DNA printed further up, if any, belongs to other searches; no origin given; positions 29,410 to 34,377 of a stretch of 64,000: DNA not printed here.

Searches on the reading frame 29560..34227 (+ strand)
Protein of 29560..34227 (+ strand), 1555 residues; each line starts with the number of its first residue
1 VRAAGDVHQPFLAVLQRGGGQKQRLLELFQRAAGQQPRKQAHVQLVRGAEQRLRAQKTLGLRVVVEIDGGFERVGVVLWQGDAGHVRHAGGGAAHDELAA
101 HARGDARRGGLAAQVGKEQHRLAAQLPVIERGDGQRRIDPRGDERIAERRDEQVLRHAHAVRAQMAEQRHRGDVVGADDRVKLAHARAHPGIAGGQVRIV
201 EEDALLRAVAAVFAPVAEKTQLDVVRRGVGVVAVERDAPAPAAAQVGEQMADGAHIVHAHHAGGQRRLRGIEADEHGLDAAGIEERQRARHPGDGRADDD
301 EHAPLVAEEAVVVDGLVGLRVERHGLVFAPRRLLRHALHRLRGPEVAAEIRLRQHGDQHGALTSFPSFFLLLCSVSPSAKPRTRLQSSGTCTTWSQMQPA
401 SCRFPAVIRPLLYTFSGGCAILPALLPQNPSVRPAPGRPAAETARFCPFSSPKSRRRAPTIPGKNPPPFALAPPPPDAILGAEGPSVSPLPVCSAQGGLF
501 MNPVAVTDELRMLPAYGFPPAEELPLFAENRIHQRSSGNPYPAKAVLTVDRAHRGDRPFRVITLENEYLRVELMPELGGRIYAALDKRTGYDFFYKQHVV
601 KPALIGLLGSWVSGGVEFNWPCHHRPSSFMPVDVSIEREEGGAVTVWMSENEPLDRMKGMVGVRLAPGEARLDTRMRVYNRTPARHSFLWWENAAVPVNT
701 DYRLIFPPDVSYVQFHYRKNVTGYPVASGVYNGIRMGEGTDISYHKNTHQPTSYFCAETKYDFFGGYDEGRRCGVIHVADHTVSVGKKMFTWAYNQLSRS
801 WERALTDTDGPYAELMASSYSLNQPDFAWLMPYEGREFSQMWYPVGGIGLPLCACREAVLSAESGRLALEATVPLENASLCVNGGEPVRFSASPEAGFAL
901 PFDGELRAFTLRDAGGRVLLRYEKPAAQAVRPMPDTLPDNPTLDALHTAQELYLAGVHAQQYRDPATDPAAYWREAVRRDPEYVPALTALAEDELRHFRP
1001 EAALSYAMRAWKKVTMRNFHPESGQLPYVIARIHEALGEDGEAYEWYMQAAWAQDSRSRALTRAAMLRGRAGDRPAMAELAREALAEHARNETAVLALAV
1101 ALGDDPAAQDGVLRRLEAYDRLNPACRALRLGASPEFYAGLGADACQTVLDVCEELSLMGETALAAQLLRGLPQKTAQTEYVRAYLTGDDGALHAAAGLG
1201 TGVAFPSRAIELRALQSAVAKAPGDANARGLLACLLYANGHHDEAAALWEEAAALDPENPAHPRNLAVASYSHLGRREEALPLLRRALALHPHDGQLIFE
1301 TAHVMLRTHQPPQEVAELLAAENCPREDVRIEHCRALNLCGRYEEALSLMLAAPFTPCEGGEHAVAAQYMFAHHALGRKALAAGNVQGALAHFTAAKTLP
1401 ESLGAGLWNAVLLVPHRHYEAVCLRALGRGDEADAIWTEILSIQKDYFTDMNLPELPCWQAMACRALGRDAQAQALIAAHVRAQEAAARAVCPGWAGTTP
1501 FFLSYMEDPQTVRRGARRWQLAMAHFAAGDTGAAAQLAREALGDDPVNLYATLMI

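Call 70: search_protein_families(library=pfam, proteins=[window:29560-34227:+], max_evalue=0.00001)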
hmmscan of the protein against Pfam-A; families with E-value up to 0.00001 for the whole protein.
window:29560-34227:+ (1555 aa): 3 families
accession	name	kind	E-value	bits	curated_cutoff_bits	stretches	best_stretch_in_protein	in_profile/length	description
PF17128.10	DUF5107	-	3.2e-51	174.6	24.4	1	557-844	22-309/310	Domain of unknown function (DUF5107)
PF07719.23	TPR_2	-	7.3e-08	32.4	27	0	1231-1259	6-34/34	Tetratricopeptide repeat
PF13432.12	TPR_16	-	1.5e-06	29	32.7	1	1232-1294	3-64/65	Tetratricopeptide repeat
